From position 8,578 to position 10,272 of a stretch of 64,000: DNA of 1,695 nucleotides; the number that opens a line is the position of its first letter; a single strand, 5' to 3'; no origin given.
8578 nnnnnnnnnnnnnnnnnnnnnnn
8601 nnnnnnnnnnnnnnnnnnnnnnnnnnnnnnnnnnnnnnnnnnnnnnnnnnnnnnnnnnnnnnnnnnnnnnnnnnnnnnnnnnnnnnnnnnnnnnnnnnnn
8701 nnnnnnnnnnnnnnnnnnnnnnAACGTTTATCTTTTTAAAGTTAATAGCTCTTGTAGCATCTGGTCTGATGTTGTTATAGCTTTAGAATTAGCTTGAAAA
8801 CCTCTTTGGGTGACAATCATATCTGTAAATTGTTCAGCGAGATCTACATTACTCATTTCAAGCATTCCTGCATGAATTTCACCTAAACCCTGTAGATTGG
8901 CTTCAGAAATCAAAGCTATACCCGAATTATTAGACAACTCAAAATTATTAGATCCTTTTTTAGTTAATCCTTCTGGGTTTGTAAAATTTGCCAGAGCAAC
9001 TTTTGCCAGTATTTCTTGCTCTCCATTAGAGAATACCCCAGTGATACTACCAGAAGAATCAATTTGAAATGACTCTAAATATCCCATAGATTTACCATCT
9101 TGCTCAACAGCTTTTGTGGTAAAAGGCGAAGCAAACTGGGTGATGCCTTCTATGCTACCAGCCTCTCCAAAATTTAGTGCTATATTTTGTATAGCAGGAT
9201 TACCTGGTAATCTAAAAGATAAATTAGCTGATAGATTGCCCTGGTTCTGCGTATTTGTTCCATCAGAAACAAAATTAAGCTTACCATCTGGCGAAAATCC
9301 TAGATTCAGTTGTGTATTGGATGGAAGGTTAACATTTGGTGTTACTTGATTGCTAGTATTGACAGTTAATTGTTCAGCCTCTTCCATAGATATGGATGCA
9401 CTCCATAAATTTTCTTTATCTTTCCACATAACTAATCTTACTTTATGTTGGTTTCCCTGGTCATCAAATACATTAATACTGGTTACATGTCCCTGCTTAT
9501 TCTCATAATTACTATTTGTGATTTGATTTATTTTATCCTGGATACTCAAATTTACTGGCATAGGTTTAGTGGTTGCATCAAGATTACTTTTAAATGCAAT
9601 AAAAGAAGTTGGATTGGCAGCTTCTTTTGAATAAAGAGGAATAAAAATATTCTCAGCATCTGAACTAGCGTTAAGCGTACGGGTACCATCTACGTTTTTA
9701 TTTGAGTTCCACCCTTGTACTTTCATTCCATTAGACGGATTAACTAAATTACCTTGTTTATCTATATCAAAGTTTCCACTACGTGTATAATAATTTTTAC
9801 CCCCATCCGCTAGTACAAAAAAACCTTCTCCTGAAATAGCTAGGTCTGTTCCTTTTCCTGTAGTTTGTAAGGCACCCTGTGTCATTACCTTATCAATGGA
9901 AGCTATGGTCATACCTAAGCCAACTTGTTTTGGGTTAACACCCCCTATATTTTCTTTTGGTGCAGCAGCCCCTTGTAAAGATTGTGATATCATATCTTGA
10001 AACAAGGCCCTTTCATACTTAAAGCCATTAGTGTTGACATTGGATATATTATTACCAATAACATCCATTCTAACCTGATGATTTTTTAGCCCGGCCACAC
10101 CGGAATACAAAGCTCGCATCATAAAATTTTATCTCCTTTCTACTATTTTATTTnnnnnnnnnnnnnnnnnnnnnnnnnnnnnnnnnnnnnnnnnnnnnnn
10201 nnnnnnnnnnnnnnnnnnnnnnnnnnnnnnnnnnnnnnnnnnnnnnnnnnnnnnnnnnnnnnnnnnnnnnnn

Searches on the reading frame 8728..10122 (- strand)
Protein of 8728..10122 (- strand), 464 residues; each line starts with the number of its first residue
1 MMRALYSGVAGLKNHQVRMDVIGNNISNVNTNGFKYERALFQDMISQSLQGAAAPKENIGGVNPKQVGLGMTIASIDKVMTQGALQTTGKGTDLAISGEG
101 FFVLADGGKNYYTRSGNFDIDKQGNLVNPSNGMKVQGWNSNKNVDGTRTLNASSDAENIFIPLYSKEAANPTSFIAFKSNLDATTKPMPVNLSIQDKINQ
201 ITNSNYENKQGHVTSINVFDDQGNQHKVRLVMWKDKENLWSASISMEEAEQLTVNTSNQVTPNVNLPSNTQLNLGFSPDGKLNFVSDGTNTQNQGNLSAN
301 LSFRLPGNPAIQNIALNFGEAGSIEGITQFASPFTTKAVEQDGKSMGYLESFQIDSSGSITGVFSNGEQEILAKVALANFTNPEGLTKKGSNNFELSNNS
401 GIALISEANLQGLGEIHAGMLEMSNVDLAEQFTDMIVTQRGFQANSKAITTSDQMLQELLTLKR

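Call 16: search_protein_families(library=ncbifam, proteins=[window:8728-10122:-], max_evalue=0.00001)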
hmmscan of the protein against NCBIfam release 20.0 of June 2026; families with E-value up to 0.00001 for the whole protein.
window:8728-10122:- (464 aa): 23 families
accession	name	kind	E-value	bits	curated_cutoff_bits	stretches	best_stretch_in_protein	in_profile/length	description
NF004241.1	PRK05682.1-5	equivalog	9e-161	535.9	469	1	1-464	1-446/446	flagellar hook protein FlgE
TIGR02489.1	flgE_epsilon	equivalog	6.3e-102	342.3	412.85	2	162-463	439-718/719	flagellar hook protein FlgE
NF009278.1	PRK12636.1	equivalog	1.5e-91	306.5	350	2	1-142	1-141/263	flagellar basal body rod protein FlgG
TIGR03506.1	FlgEFG_subfam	subfamily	6.7e-86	289.1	70.25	1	3-445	1-351/351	flagellar hook-basal body complex protein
NF004238.1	PRK05682.1-1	equivalog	1.8e-85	287.7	400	1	7-462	5-413/414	flagellar hook protein FlgE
NF004240.1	PRK05682.1-4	equivalog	7e-71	239.8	472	1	9-462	7-442/443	flagellar hook protein FlgE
NF004242.0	PRK05682.2-1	equivalog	2.3e-70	237.5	365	1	2-463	4-421/422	flagellar hook protein FlgE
NF004243.1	PRK05682.2-2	equivalog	3.5e-64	217.4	801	1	4-464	6-420/420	flagellar hook protein FlgE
TIGR02488.1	flgG_G_neg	equivalog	5.2e-62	209.7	252.75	2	4-136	1-135/259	flagellar basal-body rod protein FlgG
NF005286.1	PRK06803.1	equivalog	4.6e-57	194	467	1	8-460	6-399/402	flagellar hook protein FlgE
NF009456.0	PRK12816.1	equivalog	8.2e-56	189.6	416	2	1-135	1-136/264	flagellar basal body rod protein FlgG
NF040922.1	flgE_Caulobact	equivalog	9.3e-55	186.6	750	2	214-464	244-505/505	flagellar hook protein FlgE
TIGR02490.1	flgF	equivalog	1.4e-50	171.9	178.5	1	5-443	1-218/218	flagellar basal-body rod protein FlgF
NF009279.0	PRK12637.1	equivalog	6.5e-38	130.6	663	2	280-462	295-472/473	flagellar hook protein FlgE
NF004495.0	PRK05841.1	equivalog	2.3e-36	125.5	857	2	337-464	465-603/603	flagellar hook protein FlgE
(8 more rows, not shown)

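Call 19: find_related_loci(query=window:8728-10122:-, collection=genome_contigs, flank=10000)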
Query window:8728-10122:- (464 aa) in genome_contigs; peptide patterns used: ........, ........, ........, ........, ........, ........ (x = any residue, [..] = any of these).
599 stretches matched a pattern (row limit reached: there are more); 578 encode a relative of the query (tblastn E <= 1e-3); the best 80 are kept; 80 distinct loci.
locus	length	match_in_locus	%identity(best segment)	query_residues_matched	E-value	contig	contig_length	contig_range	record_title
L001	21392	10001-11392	67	1-464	0e+0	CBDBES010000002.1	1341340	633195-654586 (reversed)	MAG: Leptospiria bacterium isolate 95dba25b-fe8b-43c0-aa07-00f779cf29d9 genome assembly, contig: contig_2, whole genome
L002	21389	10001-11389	66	1-464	0e+0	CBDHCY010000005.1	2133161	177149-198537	MAG: Leptospiria bacterium isolate 056157e5-5cb5-417b-a9fb-2cd97697e967 genome assembly, contig: contig_5, whole genome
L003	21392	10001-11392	66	1-464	0e+0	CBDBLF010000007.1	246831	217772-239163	MAG: Spirochaetota bacterium isolate de31dcba-5cbe-4b48-bfd3-582df3e9e90c genome assembly, contig: contig_7, whole genom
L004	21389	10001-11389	64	1-464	0e+0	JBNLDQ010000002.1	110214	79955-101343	MAG: Turneriellaceae bacterium isolate C1C2.bin.46.orig k141_902829, whole genome shotgun sequence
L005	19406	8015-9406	64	1-464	0e+0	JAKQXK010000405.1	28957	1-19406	MAG: Spirochaetota bacterium isolate USST_metabat.95_sub k141_1080967, whole genome shotgun sequence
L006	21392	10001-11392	64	1-464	0e+0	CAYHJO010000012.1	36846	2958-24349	MAG TPA_asm: uncultured Turneriella sp. isolate ERP119705_co13_455 genome assembly, contig: NODE_1349_length_36846_cov_5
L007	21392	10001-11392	64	1-464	0e+0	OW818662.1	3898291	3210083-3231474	metagenome genome assembly, chromosome: 1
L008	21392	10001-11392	64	1-464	0e+0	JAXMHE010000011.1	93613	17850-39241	MAG: Turneriella sp. isolate STL-SPI1 C1.74.fa-11, whole genome shotgun sequence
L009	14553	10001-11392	64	1-464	0e+0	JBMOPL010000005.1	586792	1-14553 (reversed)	MAG: Spirochaetota bacterium isolate Betzabe_MAG127 MAG127_5, whole genome shotgun sequence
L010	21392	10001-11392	64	1-464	0e+0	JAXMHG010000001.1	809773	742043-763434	MAG: Turneriella sp. isolate STL-SPI3 C4.67.fa-1, whole genome shotgun sequence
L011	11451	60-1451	62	1-464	0e+0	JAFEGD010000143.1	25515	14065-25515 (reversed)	MAG: Spirochaetes bacterium isolate SZAS TMP-1 CK_MAG-101__143__length-25515, whole genome shotgun sequence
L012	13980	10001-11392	63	1-464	0e+0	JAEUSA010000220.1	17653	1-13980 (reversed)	MAG: Leptospiraceae bacterium isolate new MAG-291 k141_218207, whole genome shotgun sequence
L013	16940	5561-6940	64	5-464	0e+0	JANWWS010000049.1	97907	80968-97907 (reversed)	MAG: Leptospiraceae bacterium isolate SKYG28 k141_120198, whole genome shotgun sequence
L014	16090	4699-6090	62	1-464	0e+0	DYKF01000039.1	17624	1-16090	MAG TPA_asm: Caldithrix sp. isolate SulCav_AS07-7_2_46_39 SulCav_AS07_7_3199_length_17624_cov_28_522056, whole genome sh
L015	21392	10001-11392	62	1-464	0e+0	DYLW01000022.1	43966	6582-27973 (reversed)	MAG TPA_asm: Leptospira biflexa isolate SulCav_AS07-7_3_45_27 SulCav_AS07_7_738_length_43966_cov_18_133497, whole genome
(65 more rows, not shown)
